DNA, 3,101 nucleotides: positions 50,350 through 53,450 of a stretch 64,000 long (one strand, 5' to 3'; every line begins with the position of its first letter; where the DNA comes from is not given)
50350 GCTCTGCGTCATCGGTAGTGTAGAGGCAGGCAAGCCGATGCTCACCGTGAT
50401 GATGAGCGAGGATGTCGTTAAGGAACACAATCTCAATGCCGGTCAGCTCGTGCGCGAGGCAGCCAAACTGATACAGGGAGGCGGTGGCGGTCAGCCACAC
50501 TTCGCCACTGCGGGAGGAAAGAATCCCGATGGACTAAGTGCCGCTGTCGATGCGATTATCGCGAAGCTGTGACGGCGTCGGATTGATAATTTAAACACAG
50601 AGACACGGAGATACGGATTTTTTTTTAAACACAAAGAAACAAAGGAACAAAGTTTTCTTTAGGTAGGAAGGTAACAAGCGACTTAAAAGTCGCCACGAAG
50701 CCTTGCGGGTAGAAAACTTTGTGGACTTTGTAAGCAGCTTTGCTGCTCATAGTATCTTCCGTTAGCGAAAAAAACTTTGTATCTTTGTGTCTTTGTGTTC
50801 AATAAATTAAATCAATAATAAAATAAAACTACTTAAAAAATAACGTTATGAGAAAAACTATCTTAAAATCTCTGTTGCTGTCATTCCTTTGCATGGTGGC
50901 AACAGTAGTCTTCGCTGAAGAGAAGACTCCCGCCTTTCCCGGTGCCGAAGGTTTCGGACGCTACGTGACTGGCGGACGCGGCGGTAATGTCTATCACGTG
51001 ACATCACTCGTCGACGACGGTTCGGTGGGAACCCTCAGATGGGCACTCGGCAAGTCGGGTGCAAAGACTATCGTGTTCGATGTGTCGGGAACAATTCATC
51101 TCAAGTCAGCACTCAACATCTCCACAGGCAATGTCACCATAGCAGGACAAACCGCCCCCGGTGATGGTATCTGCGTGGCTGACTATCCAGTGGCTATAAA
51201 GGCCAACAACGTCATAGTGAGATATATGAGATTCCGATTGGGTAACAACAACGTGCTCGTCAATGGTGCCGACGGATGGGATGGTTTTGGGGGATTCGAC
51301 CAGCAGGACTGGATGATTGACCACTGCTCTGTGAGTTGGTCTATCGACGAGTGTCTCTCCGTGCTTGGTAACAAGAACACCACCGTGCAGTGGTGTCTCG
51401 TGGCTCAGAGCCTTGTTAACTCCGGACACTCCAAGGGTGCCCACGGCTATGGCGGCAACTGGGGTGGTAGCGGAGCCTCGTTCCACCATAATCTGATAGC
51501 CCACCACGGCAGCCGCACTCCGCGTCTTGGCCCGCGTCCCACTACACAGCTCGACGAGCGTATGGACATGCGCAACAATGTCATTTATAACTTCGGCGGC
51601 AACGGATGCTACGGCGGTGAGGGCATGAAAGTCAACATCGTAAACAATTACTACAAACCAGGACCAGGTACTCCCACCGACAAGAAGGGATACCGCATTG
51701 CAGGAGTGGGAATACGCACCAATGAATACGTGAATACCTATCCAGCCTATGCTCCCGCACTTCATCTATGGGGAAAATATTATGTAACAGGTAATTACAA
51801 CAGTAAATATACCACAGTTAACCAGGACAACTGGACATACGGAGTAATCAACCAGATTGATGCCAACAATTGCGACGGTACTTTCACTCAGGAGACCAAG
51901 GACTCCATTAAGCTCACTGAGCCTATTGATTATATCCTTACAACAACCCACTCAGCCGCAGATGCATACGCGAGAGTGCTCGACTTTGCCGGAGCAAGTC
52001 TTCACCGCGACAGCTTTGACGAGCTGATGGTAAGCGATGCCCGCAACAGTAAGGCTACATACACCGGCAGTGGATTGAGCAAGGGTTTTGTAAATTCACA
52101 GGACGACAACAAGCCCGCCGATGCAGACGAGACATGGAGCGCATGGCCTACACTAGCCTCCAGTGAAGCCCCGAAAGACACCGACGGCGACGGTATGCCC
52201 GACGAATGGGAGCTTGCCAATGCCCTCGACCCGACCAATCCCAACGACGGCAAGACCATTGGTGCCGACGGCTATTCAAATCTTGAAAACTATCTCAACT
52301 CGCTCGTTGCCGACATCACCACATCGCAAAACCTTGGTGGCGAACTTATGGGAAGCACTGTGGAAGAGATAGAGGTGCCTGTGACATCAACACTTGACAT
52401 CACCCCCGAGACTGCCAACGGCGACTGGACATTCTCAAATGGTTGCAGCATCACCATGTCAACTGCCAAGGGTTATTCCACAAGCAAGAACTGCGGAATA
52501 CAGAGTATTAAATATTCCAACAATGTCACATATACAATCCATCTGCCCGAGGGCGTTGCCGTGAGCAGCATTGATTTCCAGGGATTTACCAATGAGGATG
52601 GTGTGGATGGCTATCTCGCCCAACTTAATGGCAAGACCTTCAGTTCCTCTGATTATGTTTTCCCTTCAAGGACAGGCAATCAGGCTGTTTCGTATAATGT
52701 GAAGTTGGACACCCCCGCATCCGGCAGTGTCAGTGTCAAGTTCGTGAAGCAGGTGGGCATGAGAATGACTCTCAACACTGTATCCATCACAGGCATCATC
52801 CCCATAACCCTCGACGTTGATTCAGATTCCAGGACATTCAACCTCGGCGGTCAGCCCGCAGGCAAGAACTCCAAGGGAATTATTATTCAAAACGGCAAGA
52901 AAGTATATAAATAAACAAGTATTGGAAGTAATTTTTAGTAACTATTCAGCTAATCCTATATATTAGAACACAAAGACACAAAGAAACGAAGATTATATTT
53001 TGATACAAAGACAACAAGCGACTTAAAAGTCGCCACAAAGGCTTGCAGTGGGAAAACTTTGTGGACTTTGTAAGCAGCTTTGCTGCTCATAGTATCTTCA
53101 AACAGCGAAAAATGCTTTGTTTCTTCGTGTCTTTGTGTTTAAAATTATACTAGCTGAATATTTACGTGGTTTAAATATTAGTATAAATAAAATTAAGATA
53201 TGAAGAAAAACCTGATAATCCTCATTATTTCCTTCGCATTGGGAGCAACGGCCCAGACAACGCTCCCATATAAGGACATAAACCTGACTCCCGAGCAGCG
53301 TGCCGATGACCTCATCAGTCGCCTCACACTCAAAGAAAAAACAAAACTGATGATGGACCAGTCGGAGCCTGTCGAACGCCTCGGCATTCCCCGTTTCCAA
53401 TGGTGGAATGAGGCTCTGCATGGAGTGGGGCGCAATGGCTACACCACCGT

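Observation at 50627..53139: Two 173-bp structured repeat elements with a near-identical 87-bp core bracket the pectate-lyase gene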

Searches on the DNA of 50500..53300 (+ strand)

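Call 33: search_dna_similar(query=window:52938-53165:+, collection=plasmids, mode=distant, max_evalue=0.001)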
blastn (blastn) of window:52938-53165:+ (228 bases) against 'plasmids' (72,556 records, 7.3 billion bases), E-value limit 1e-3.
No match.

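Call 56: search_rna_families(source=window, start=50500, end=53300, threshold=evalue, max_evalue=5)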
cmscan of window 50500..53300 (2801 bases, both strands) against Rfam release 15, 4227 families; matches with E-value up to 5: 3.
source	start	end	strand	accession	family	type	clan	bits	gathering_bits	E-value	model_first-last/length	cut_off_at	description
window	50597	50863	+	RF04184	BTnc060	Gene; sRNA;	-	29.8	228.9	0.052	1-213/213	no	Bacteroides sRNA BTnc060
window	50621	50685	+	RF02037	IMES-4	Gene;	-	19.9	48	4.6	1-80/80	no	IMES-4 RNA motif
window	52449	52537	-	RF00457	IRES_mnt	Cis-reg; IRES;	-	16.9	100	0.24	1-203/203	no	Mnt IRES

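Call 58: search_rna_families(source=window, start=50560, end=50900, threshold=evalue, max_evalue=1, show_alignments=1)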
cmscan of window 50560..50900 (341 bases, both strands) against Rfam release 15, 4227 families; matches with E-value up to 1: 3.
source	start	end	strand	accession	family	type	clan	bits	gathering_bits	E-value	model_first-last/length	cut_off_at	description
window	50597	50863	+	RF04184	BTnc060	Gene; sRNA;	-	29.8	228.9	0.0063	1-213/213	no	Bacteroides sRNA BTnc060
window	50621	50685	+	RF02037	IMES-4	Gene;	-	19.9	48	0.56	1-80/80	no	IMES-4 RNA motif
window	50620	50852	+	RF02515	AfaR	Gene; sRNA;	-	17.3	100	0.87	1-234/234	no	AfaR small RNA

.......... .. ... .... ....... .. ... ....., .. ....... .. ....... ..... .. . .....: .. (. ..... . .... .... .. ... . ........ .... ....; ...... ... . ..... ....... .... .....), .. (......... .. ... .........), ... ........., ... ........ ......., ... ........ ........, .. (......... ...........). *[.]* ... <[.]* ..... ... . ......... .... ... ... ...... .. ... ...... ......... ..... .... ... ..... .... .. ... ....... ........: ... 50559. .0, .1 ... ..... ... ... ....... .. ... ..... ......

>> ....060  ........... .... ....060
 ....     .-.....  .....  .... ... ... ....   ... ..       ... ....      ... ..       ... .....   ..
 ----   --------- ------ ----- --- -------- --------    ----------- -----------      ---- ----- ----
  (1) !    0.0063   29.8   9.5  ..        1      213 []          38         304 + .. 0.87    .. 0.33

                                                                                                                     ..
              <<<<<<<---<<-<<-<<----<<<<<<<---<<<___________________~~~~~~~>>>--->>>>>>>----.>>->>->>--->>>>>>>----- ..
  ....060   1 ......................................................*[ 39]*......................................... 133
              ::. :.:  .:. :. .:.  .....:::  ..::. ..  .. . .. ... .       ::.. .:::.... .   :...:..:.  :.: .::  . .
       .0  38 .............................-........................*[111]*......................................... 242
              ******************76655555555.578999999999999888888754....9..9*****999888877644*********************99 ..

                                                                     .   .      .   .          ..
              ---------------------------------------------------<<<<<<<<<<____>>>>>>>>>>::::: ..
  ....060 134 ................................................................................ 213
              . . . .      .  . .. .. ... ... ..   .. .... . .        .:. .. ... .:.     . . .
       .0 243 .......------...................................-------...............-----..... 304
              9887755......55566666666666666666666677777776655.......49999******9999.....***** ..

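Call 60: search_dna_similar(query=window:52938-53165:+, collection=phages, mode=distant, max_evalue=0.01)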
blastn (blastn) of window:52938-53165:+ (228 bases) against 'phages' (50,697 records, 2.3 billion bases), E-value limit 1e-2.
No match.

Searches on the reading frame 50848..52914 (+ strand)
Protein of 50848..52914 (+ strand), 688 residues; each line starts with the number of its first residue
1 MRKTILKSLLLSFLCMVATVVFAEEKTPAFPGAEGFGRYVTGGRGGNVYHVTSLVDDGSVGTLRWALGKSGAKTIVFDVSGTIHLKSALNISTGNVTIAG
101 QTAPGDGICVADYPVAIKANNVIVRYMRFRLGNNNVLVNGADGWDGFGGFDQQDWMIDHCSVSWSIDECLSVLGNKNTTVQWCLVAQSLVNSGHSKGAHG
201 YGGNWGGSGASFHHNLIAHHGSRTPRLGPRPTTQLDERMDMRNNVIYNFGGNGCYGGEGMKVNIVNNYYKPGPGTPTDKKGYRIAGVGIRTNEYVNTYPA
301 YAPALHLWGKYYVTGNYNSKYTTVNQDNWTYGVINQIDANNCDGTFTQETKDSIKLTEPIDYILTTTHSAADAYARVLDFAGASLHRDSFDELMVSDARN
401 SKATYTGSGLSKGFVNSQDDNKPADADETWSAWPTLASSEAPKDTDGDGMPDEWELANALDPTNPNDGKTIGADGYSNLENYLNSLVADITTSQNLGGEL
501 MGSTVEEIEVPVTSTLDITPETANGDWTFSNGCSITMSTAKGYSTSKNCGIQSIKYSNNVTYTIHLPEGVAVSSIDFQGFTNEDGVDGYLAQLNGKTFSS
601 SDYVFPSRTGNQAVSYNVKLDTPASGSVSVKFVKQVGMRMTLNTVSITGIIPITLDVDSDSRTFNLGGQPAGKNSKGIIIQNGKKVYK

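Call 6: search_protein_families(library=pfam, proteins=[window:50848-52914:+])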
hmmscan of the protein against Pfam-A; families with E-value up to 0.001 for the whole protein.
window:50848-52914:+ (688 aa): 0 families

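Call 25: find_encoding_contigs(protein=window:50848-52914:+, flank=4000, max_places=10)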
Protein window:50848-52914:+ (688 aa): 1 contig read that carries it; 1 place shown.
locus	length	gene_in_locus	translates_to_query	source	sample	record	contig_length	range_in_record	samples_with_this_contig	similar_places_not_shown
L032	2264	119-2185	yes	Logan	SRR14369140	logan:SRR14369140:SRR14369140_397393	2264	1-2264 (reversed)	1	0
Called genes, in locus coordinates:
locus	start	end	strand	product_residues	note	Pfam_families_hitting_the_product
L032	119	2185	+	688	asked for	-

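Call 26: find_homologous_proteins(query=window:50848-52911:+, max_evalue=1e-50)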
Query window:50848-52911:+ (688 aa): 7990 proteins with E <= 1e-50 among 8000 candidates; the best 120 are listed.
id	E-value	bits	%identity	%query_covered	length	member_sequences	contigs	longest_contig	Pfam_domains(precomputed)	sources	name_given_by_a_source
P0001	0.0e+0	1579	99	100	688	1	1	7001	-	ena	-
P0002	0.0e+0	1576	99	100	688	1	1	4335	-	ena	-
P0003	0.0e+0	1574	99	100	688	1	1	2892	-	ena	-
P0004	0.0e+0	1572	99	100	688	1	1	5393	-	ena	-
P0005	0.0e+0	1569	99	100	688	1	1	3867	-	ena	-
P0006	0.0e+0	1561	98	100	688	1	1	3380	-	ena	-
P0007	0.0e+0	1547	97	100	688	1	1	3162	-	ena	-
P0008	0.0e+0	1516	95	100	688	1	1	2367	-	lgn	-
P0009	0.0e+0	1510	95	100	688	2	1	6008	-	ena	-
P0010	0.0e+0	1509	95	100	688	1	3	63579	-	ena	-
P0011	0.0e+0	1500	94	100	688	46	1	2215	-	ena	-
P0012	0.0e+0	1484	93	100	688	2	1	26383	-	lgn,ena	-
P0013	0.0e+0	1480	93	100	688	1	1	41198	-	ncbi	ncbi:MAG: pectate lyase [Prevotella sp.]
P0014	0.0e+0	1461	91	100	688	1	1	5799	-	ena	-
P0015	0.0e+0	1460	91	100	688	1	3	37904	-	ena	-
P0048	0.0e+0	1455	91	100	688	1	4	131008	-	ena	-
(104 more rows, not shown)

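Call 27: find_encoding_contigs(protein=P0001, flank=3500, max_places=3)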
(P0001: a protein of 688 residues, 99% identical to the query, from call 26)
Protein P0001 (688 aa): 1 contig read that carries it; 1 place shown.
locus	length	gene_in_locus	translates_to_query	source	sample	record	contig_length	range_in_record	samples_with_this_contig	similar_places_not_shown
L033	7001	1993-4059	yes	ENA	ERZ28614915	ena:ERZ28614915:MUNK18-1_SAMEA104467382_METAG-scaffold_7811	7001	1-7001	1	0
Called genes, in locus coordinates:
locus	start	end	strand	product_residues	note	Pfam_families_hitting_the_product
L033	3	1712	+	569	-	?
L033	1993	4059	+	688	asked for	-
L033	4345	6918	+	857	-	PF00933:Glyco_hydro_3, PF01915:Glyco_hydro_3_C, PF07691:PA14, PF14310:Fn3-like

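Call 28: find_encoding_contigs(protein=P0010, flank=3500, max_places=3)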
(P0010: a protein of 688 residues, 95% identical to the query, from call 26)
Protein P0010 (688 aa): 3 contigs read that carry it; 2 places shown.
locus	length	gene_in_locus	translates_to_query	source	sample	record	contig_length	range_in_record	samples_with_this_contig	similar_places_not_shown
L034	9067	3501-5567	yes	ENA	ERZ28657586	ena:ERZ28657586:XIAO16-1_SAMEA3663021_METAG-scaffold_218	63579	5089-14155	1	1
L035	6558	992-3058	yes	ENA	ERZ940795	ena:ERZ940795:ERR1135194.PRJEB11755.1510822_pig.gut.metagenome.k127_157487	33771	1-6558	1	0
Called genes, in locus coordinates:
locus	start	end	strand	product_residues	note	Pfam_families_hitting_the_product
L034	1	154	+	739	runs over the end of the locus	PF16875:Glyco_hydro_36N, PF02065:Melibiase, PF02638:GHL10 (weak), PF16874:Glyco_hydro_36C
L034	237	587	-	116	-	PF00376:MerR, PF13411:MerR_1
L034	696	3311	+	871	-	PF01411:tRNA-synt_2c, PF07973:tRNA_SAD, PF02272:DHHA1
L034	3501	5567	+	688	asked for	-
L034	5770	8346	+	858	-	PF00933:Glyco_hydro_3, PF01915:Glyco_hydro_3_C, PF07691:PA14, PF14310:Fn3-like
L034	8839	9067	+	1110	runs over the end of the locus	PF13620:CarboxypepD_reg, PF13715:CarbopepD_reg_2, PF07715:Plug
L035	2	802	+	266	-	?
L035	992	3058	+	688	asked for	-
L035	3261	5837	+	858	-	PF00933:Glyco_hydro_3, PF01915:Glyco_hydro_3_C, PF07691:PA14, PF14310:Fn3-like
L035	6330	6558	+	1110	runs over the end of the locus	PF13620:CarboxypepD_reg, PF13715:CarbopepD_reg_2, PF07715:Plug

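Call 29: find_encoding_contigs(protein=P0013, flank=3500, max_places=3)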
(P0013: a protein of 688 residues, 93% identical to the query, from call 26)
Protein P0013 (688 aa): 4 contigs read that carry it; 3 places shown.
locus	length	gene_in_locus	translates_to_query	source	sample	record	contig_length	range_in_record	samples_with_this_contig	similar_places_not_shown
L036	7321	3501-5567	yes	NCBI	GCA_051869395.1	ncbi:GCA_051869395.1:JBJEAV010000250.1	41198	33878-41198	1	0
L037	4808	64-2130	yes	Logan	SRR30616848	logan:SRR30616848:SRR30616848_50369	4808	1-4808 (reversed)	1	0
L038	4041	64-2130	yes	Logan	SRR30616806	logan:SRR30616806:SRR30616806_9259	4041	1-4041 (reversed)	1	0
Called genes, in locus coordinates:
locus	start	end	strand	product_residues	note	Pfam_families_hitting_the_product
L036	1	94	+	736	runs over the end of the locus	PF16875:Glyco_hydro_36N, PF02065:Melibiase, PF02638:GHL10 (weak), PF16874:Glyco_hydro_36C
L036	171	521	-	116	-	PF00376:MerR, PF13411:MerR_1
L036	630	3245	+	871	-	PF01411:tRNA-synt_2c, PF07973:tRNA_SAD, PF02272:DHHA1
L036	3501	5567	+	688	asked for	-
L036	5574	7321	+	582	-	PF00933:Glyco_hydro_3, PF01915:Glyco_hydro_3_C, PF07691:PA14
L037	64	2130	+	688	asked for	-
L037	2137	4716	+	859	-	PF00933:Glyco_hydro_3, PF01915:Glyco_hydro_3_C, PF07691:PA14, PF14310:Fn3-like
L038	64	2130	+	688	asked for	-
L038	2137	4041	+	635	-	?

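Call 30: find_encoding_contigs(protein=P0048, flank=3500, max_places=4)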
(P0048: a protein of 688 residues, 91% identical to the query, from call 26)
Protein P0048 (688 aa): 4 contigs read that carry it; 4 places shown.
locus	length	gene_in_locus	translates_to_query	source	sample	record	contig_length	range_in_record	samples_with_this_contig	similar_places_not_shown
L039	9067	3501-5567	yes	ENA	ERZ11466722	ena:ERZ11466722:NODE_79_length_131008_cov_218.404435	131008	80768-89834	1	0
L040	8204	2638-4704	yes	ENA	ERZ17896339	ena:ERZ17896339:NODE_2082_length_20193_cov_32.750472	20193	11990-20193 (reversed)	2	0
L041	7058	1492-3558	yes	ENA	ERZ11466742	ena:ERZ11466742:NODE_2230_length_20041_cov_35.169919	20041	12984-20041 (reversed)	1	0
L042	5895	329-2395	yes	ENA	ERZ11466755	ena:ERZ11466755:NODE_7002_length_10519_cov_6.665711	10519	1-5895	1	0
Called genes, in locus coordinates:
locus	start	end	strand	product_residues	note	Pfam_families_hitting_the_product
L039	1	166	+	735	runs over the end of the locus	PF16875:Glyco_hydro_36N, PF02065:Melibiase, PF02638:GHL10 (weak), PF16874:Glyco_hydro_36C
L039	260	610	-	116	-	PF00376:MerR, PF13411:MerR_1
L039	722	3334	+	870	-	PF01411:tRNA-synt_2c, PF07973:tRNA_SAD, PF02272:DHHA1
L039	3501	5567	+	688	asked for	-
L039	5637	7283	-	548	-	PF17161:DUF5123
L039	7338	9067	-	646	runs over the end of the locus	PF14322:SusD-like_3, PF12771:SusD-like_2 (weak), PF07980:SusD_RagB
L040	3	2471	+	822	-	?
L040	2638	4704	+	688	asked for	-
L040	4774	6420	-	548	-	PF17161:DUF5123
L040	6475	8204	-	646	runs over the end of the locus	PF14322:SusD-like_3, PF12771:SusD-like_2 (weak), PF07980:SusD_RagB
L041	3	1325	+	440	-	?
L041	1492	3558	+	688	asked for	-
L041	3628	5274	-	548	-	PF17161:DUF5123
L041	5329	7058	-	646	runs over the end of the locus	PF14322:SusD-like_3, PF12771:SusD-like_2 (weak), PF07980:SusD_RagB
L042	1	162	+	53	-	?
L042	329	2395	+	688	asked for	-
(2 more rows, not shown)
